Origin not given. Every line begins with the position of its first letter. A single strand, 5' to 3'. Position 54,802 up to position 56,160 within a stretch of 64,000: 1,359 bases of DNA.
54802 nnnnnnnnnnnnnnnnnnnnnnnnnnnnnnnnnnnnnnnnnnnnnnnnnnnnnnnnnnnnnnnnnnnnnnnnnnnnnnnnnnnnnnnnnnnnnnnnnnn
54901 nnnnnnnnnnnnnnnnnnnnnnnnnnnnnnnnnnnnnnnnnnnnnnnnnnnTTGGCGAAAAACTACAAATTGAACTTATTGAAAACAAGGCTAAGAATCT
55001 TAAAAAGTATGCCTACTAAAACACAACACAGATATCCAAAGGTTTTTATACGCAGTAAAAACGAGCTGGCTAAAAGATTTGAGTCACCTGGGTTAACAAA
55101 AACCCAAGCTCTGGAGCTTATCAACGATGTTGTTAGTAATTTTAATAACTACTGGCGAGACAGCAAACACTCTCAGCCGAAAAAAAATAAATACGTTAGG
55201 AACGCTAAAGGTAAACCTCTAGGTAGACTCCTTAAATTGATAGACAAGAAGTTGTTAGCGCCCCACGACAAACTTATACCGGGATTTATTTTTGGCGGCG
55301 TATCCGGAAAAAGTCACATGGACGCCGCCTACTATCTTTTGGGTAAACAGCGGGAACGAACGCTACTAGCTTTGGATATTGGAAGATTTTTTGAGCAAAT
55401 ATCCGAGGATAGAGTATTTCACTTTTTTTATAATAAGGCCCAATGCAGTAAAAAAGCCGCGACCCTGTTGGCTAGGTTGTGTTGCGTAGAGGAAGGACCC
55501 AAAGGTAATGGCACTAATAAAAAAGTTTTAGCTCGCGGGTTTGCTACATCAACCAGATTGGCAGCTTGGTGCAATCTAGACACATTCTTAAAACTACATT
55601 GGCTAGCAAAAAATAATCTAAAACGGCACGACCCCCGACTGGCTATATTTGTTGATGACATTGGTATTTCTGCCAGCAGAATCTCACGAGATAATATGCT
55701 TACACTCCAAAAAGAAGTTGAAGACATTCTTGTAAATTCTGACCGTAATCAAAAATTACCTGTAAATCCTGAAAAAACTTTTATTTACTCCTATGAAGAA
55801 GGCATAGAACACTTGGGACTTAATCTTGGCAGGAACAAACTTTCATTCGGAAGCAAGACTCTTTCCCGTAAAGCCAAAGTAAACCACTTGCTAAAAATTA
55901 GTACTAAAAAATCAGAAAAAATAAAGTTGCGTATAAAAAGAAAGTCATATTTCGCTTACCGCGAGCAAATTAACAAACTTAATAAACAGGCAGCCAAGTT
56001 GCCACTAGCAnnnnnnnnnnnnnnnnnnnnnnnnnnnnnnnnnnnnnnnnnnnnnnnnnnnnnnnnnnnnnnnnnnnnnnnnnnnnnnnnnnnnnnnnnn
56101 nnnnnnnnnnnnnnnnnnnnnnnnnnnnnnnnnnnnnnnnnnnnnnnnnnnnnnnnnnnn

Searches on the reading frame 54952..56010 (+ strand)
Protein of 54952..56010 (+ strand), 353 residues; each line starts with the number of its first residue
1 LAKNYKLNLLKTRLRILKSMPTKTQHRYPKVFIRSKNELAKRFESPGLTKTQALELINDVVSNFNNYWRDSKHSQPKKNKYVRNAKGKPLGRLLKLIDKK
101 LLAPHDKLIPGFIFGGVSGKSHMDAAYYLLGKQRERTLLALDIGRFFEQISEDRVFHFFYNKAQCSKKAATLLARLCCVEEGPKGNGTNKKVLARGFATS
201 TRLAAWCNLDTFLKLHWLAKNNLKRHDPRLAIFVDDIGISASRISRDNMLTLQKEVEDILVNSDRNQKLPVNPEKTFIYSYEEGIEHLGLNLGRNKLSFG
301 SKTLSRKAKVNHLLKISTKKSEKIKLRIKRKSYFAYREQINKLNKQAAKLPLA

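Call 3: search_protein_families(library=pfam, proteins=[window:54952-56010:+], max_evalue=1)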
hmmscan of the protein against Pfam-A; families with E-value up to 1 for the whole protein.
window:54952-56010:+ (353 aa): 2 families
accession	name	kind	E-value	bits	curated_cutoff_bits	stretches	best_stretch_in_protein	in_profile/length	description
PF00078.32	RVT_1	-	2.6e-11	44.1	29.6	1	90-292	18-205/205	Reverse transcriptase (RNA-dependent DNA polymerase)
PF04631.17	PIF2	-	0.16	11.2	25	1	190-286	117-211/372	Per os infectivity factor 2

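Call 4: search_protein_families(library=padloc, proteins=[window:54952-56010:+], max_evalue=1)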
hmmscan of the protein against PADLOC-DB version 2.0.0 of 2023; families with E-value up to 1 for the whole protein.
window:54952-56010:+ (353 aa): 35 families (the best 25 are shown)
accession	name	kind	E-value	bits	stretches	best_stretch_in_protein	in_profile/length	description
PDLC02952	RT_VI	-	6.7e-29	99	1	32-346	5-277/279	-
PDLC02947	RT_IV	-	7e-16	56.4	1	66-345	35-303/386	-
PDLC02959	RT-Protease_XI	-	1.3e-12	45.4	1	117-280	83-233/510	single gene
PDLC02943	RT_III-A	-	7.1e-12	42.8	1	54-329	36-283/322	-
PDLC02960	RT-Protease_XI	-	8.3e-12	42.8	1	117-281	81-231/506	single gene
PDLC02941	RT_II-A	-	5.7e-11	40.1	1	132-342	100-283/309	-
PDLC02946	RT_III-A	-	2.3e-10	38.1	1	114-284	106-250/330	-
PDLC02942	RT_III-A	-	4.2e-10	37.2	1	133-278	130-252/341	-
PDLC02939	RT_II-A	-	9.7e-10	36.4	1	134-341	90-282/304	-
PDLC03768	Drt3a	-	1.7e-09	35.7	1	131-338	130-298/411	DRT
PDLC02175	Drt3a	-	2.2e-09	35.1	1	129-339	102-305/417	-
PDLC02948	RT_IX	-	6e-09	33.4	1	55-343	58-315/317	-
PDLC02944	RT_III-A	-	1.7e-08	32.1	1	135-190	132-185/597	-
PDLC03739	RT_Ec107-like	-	2.8e-08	31.5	1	134-187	98-152/307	retron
PDLC02962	RT-TIR_XII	-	6.1e-08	29.9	1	95-280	65-239/478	single gene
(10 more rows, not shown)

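Call 5: search_protein_families(library=ncbifam, proteins=[window:54952-56010:+], max_evalue=1)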
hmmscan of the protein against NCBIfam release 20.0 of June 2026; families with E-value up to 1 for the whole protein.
window:54952-56010:+ (353 aa): 5 families
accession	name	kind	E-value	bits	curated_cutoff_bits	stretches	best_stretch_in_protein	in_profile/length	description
NF038233.2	retron_St85_RT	exception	1.2e-13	51.1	235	1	134-340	87-276/289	retron St85 family RNA-directed DNA polymerase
NF041747.1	Drt3a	equivalog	1.4e-10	41.1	200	1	130-339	105-302/412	antiviral reverse transcriptase Drt3a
TIGR04416.1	group_II_RT_mat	equivalog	2.5e-07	30.1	300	1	130-345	118-316/353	group II intron reverse transcriptase/maturase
NF042941.1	Retron_TIR_antiphage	equivalog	2.9e-07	29.7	600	1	109-283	68-235/464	TIR domain-containing anti-phage reverse transcriptase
NF038237.1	retron_Ec67_fus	exception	0.00021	19.9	450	1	134-181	110-159/572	retron Ec67 family RNA-directed DNA polymerase/endonuclease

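Call 8: find_homologous_proteins(query=window:54952-56010:+)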
Query window:54952-56010:+ (353 aa): 418 proteins with E <= 0.001 among 6734 candidates; the best 120 are listed.
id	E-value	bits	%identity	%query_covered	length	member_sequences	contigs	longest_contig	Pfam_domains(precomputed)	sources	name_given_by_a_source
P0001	6.7e-220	747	100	95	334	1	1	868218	PF00078.33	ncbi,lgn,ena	-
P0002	1.0e-179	615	83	93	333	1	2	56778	PF00078.33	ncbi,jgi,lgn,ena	-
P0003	3.2e-172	590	80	92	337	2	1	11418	-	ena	-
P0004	2.4e-167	574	76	93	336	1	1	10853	PF00078.33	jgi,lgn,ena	-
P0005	1.3e-164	565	76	93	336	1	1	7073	PF00078.33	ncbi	-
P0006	1.8e-163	562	77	93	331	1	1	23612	-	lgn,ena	-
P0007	6.2e-148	510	71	91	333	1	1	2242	PF00078.33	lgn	-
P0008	9.8e-142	490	69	91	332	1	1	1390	-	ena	-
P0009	2.8e-118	413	57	90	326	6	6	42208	PF00078.33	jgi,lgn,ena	-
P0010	2.7e-117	410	57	90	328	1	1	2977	PF00078.33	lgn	-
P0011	1.2e-114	401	57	90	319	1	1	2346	-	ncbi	-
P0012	1.8e-114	400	58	91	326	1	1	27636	PF00078.33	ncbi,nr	ncbi:MAG: hypothetical protein HZB99_04745 [Candidatus Harrisonbacteria bacterium]|nr:hypothetical p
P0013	3.4e-114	400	56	93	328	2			PF00078.33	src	-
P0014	3.8e-114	399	55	93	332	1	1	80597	-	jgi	jgi:hypothetical protein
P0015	7.2e-114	398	58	90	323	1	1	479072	PF00078.33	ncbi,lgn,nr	ncbi:MAG: hypothetical protein HY286_09275 [Planctomycetes bacterium]|nr:hypothetical protein [Planc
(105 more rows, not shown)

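Call 11: find_encoding_contigs(protein=P0002, flank=5000, max_places=3)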
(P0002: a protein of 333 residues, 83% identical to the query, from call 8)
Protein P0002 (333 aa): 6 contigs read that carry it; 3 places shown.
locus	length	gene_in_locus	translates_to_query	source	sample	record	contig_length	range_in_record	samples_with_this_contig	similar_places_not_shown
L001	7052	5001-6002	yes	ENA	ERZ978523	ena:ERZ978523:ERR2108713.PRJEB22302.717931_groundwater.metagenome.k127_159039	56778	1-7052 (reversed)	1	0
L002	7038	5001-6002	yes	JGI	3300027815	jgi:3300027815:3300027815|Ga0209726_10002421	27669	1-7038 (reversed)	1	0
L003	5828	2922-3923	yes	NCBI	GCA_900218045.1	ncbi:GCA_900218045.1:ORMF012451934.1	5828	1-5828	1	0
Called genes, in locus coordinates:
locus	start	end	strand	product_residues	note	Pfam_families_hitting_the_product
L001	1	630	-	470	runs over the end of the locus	PF10412:TrwB_AAD_bind (weak), PF01935:DUF87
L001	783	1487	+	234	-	-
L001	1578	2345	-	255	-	PF02086:MethyltransfD12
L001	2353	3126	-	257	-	-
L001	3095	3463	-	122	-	-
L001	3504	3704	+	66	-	-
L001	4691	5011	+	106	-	PF13560:HTH_31, PF12844:HTH_19, PF01381:HTH_3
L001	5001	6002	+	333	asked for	PF00078:RVT_1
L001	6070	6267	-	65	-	-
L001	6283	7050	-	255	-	?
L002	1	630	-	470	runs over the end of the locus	PF10412:TrwB_AAD_bind (weak), PF01935:DUF87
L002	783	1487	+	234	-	-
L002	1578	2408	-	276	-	PF02086:MethyltransfD12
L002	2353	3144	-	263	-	-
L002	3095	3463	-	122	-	-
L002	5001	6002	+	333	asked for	PF00078:RVT_1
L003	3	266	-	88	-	?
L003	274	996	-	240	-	-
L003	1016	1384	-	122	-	-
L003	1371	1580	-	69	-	-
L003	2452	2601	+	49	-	-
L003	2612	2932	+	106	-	PF13560:HTH_31, PF12844:HTH_19, PF01381:HTH_3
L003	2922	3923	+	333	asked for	PF00078:RVT_1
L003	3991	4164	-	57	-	-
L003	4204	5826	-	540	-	?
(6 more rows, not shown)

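Call 12: find_encoding_contigs(protein=P0006, flank=5000, max_places=3)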
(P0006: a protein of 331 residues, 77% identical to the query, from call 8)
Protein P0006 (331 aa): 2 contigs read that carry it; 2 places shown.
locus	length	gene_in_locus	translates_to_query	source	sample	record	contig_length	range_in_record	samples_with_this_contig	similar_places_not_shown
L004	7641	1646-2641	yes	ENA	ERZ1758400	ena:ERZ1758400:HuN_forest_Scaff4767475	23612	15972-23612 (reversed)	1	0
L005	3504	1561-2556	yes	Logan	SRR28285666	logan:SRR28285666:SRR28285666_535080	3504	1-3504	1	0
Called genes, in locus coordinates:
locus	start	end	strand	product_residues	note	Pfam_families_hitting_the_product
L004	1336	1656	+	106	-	PF13560:HTH_31, PF12844:HTH_19, PF01381:HTH_3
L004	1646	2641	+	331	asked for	-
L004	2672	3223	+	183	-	-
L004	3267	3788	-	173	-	PF00574:CLP_protease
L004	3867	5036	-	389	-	PF01494:FAD_binding_3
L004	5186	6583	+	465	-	PF01436:NHL (faint)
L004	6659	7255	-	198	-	-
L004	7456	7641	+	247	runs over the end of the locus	-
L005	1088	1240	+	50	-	-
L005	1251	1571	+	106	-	PF13560:HTH_31, PF12844:HTH_19, PF01381:HTH_3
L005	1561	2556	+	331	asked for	-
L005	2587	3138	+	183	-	-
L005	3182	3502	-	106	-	?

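Call 13: find_encoding_contigs(protein=P0009, flank=5000, max_places=4)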
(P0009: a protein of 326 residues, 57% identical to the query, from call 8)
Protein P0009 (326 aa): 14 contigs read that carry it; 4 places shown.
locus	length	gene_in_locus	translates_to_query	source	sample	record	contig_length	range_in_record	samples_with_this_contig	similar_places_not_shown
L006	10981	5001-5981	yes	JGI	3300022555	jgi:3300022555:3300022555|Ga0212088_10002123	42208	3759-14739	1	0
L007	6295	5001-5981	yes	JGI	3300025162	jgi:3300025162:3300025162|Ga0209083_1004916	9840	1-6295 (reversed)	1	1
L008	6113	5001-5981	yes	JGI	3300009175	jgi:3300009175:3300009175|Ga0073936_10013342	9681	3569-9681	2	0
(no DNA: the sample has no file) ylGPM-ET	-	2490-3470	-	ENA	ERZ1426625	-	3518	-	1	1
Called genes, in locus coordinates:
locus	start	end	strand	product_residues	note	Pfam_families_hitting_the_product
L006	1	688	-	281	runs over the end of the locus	-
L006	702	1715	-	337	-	-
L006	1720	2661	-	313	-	-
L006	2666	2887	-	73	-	PF12844:HTH_19, PF13560:HTH_31, PF01381:HTH_3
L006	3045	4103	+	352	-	-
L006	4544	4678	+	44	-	-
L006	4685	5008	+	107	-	PF13560:HTH_31, PF12844:HTH_19, PF01381:HTH_3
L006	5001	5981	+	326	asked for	PF00078:RVT_1 (weak)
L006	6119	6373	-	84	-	-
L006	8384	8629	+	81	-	-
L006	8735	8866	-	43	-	-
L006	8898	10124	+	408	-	PF01471:PG_binding_1 (weak)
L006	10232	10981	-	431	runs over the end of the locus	PF00814:TsaD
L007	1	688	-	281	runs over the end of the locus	-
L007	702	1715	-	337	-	-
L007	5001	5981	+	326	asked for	PF00078:RVT_1 (weak)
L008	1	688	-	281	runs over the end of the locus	-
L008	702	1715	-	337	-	-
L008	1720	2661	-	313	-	-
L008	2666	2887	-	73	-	PF12844:HTH_19, PF13560:HTH_31, PF01381:HTH_3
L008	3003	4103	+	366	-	-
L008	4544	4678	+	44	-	-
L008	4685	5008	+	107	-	PF13560:HTH_31, PF12844:HTH_19, PF01381:HTH_3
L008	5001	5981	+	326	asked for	PF00078:RVT_1 (weak)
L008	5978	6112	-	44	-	?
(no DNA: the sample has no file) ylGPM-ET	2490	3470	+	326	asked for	PF00078:RVT_1 (weak)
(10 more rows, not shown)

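Call 20: search_protein_families(library=padloc, proteins=[L001:4691-5008:+, L006:4685-5005:+, L003:2452-2598:+, L004:2672-3220:+, P0002, P0009], max_evalue=0.1)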
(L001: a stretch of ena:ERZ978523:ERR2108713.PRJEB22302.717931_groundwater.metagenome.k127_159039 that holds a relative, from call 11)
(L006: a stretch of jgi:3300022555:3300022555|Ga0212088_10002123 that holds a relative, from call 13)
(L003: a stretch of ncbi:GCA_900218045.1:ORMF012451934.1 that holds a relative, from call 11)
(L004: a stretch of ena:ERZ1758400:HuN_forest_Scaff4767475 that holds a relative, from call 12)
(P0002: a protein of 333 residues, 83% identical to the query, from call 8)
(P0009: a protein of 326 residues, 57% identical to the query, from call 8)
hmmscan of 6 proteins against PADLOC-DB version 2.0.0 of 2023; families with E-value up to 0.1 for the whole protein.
L001:4691-5008:+ (106 aa): 19 families
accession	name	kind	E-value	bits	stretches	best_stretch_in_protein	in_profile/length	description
PDLC02926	HTH_VI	-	1.9e-12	45.3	1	6-75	4-73/92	-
PDLC03665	Control_protein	-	1.5e-07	29.5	1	4-63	9-69/77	control protein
PDLC04142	capH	-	1.1e-06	27.7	1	4-62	7-65/103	capH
PDLC03946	RmrA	-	2.6e-06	24.4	1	8-57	7-56/357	-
PDLC03952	RmrA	-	2.9e-06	24.4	1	4-57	23-76/395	-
PDLC03664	Control_protein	-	3.2e-06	25.5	1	3-60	13-70/74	control protein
PDLC03949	RmrA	-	6.6e-06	23.2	1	5-59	4-58/363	-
PDLC04775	PDC-M69A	-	1.9e-05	23.1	1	13-61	17-65/113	-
PDLC03951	RmrA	-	3e-05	21.2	1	5-64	10-69/400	-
PDLC03330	MTase_II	-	4.8e-05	20.3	1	8-93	9-88/430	Type II methyltransferase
PDLC03953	RmrA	-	0.0001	19.6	1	8-57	10-59/373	-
PDLC03943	RmrA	-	0.00047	17.3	1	8-61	7-60/370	-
PDLC03955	RmrA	-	0.00061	17.1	1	5-58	22-75/371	-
PDLC03954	RmrA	-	0.00075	16.5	1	6-60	13-67/380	-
PDLC03947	RmrA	-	0.002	15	1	4-57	12-65/383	-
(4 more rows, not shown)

L006:4685-5005:+ (107 aa): 16 families
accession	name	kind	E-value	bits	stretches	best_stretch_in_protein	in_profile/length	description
PDLC02926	HTH_VI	-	2.4e-13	48.2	1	3-72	1-69/92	-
PDLC03665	Control_protein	-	6.6e-08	30.7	1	4-70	9-76/77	control protein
PDLC03664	Control_protein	-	4.4e-05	21.9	1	3-61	13-71/74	control protein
PDLC03951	RmrA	-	9.1e-05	19.6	1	5-63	10-68/400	-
PDLC03953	RmrA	-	0.00023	18.5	1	4-56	6-58/373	-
PDLC03947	RmrA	-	0.00023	18.1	1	6-57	14-65/383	-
PDLC03954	RmrA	-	0.00054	17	1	6-60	13-67/380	-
PDLC03949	RmrA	-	0.00059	16.8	1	8-59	7-58/363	-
PDLC03952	RmrA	-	0.00075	16.4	1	8-56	27-75/395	-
PDLC04142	capH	-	0.001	18.1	1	4-63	7-66/103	capH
PDLC03946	RmrA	-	0.001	15.9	1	7-57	6-56/357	-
PDLC03668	Control_protein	-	0.0014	17.1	1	5-40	10-45/79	control protein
PDLC03666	Control_protein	-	0.0083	14.6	1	4-63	7-66/77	control protein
PDLC03330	MTase_II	-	0.0085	12.9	1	6-63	7-64/430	Type II methyltransferase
PDLC03950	RmrA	-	0.009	13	1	8-58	7-57/369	-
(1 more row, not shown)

L003:2452-2598:+ (49 aa): 0 families

L004:2672-3220:+ (183 aa): 0 families

P0002 (333 aa): 35 families (the best 25 are shown)
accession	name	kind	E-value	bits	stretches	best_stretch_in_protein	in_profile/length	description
PDLC02952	RT_VI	-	1.2e-30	104.8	1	11-326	3-276/279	-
PDLC02947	RT_IV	-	3e-16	57.6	1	50-323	41-293/386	-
PDLC02943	RT_III-A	-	9.4e-12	42.5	1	90-263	89-236/322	-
PDLC02942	RT_III-A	-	3.3e-11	40.8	1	114-244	130-245/341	-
PDLC02939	RT_II-A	-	7.3e-11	40.1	1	115-321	90-281/304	-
PDLC02959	RT-Protease_XI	-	7.9e-11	39.6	1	92-261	81-233/510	single gene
PDLC02960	RT-Protease_XI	-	1.9e-10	38.3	1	98-261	81-230/506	single gene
PDLC02941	RT_II-A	-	2e-10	38.4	1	114-324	101-284/309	-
PDLC02946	RT_III-A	-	3e-10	37.7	1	96-247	107-238/330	-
PDLC03754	RT_UG17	-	3.6e-09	34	1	111-307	122-304/429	DRT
PDLC02948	RT_IX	-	6.7e-09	33.3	1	75-324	92-315/317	-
PDLC03764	RT_UG26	-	1.9e-08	31.5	1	74-314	84-313/398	DRT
PDLC02953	RT_VII-A2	-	1.3e-07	29.1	1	63-248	62-223/329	-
PDLC01607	RT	-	2.8e-07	28.9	1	85-272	24-160/161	"CAS-I,CAS-II,CAS-III,CAS-IV,CAS-V,CAS-VI; acquisition_associated"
PDLC03768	Drt3a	-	2.8e-07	28.4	1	110-310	128-290/411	DRT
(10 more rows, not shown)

P0009 (326 aa): 26 families (the best 25 are shown)
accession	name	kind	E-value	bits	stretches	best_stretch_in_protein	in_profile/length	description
PDLC02952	RT_VI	-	5e-24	83.1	1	52-311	41-264/279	-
PDLC02943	RT_III-A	-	1.1e-12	45.5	1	64-313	65-289/322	-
PDLC02947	RT_IV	-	1.8e-12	45.2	1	44-261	36-240/386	-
PDLC02941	RT_II-A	-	3.6e-10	37.5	1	112-312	102-278/309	-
PDLC02959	RT-Protease_XI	-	4.2e-10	37.1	1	112-257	97-232/510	single gene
PDLC02942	RT_III-A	-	7.6e-10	36.4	1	111-267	130-263/341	-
PDLC02948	RT_IX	-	9.7e-10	36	1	33-303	58-300/317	-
PDLC02960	RT-Protease_XI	-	2e-09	35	1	112-182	95-155/506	single gene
PDLC02946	RT_III-A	-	2.1e-09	35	1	91-267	105-255/330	-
PDLC02962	RT-TIR_XII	-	2.8e-08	31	1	47-319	42-295/478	single gene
PDLC02939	RT_II-A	-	7.9e-08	30.1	1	113-305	91-268/304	-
PDLC02953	RT_VII-A2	-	3e-07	28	1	64-255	66-227/329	-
PDLC02961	RT-TIR_XII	-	3.7e-07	27.4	1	89-304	85-283/475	single gene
PDLC03768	Drt3a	-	8.1e-06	23.5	1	108-286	129-271/411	DRT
PDLC01607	RT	-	1.3e-05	23.4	1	82-268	24-159/161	"CAS-I,CAS-II,CAS-III,CAS-IV,CAS-V,CAS-VI; acquisition_associated"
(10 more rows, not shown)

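Call 23: find_related_loci(query=A2, collection=genome_contigs, flank=4000)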
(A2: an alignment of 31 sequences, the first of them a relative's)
Query A2 (334 aa) in genome_contigs; peptide patterns used: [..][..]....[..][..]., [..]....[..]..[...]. (x = any residue, [..] = any of these).
137 stretches matched a pattern; 67 encode a relative of the query (tblastn E <= 1e-3); 67 distinct loci.
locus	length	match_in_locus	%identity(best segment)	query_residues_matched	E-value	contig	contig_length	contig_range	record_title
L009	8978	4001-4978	81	1-326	0e+0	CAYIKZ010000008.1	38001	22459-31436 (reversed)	MAG TPA_asm: uncultured Candidatus Saccharibacteria bacterium isolate ERP119705_co23_399 genome assembly, contig: NODE_8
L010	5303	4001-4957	57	6-324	1e-123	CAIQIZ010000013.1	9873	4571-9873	uncultured bacterium isolate AM-2014_bin-3837 genome assembly, contig: bin-3837:13/31, whole genome shotgun sequence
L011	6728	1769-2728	58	4-323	2e-119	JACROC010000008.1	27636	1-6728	MAG: Candidatus Harrisonbacteria bacterium isolate NC_groundwater_1951_Pr3_S-0.2um_42_5 scaffold_894167, whole genome sh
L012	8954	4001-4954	58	8-325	1e-119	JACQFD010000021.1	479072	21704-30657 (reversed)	MAG: Planctomycetota bacterium isolate NC_groundwater_1038_Pr1_S-0.65um_57_32 Montesol18_Sp65_coassembly_scaffold_571005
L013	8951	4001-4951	56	6-321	2e-117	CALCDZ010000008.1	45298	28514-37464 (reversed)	MAG TPA_asm: uncultured bacterium isolate SRR6231216_bin.15_CONCOCT_v1.1_MAG genome assembly, contig: ERZ650311.148, who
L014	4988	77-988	59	8-324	3e-114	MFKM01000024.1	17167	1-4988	MAG: Candidatus Jorgensenbacteria bacterium RIFCSPLOWO2_12_FULL_42_11 rifcsplowo2_12_scaffold_3931, whole genome shotgun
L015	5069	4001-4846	60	7-287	6e-113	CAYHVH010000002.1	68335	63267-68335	MAG TPA_asm: uncultured Candidatus Saccharibacteria bacterium isolate ERP119705_co17_1026 genome assembly, contig: NODE_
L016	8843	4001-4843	60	8-287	9e-112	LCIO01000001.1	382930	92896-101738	MAG: Candidatus Wolfebacteria bacterium GW2011_GWA1_44_24 UW50_C0001, whole genome shotgun sequence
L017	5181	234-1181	54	7-323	1e-111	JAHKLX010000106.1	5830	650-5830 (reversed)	MAG: Candidatus Micrarchaeota archaeon isolate MAG 296 R1_Bin_00314_17_000000000022, whole genome shotgun sequence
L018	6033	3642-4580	54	8-321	3e-111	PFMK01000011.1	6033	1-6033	MAG: Candidatus Gottesmanbacteria bacterium CG_4_10_14_0_8_um_filter_37_24 CG_4_10_14_0.8_um_filter_scaffold_9832_c, who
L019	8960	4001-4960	56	5-321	3e-111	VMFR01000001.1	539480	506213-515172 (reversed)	MAG: Parcubacteria group bacterium Gr01-1014_31 G01um101431_scaffold_12, whole genome shotgun sequence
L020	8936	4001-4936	56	9-321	6e-110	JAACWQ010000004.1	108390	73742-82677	MAG: Candidatus Paceibacterota bacterium isolate CG_2015-01t_44_17 CG_2015-01t_curated_scaffold_41, whole genome shotgun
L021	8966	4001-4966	55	4-324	1e-109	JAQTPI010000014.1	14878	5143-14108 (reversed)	MAG: Patescibacteria group bacterium isolate STB_112 NODE_9674_length_14878_cov_6.273541_Sandtown_B, whole genome shotgu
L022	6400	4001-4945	54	6-321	1e-109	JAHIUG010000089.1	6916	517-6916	MAG: Patescibacteria group bacterium isolate MM_PC_MetaG.mb.242 MM_PC_MetaG.mb.242_k141_1386344, whole genome shotgun se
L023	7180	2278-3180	55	7-307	2e-109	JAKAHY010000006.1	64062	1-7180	MAG: bacterium isolate WY3.bin152 NODE_626_length_64062_cov_2.264065, whole genome shotgun sequence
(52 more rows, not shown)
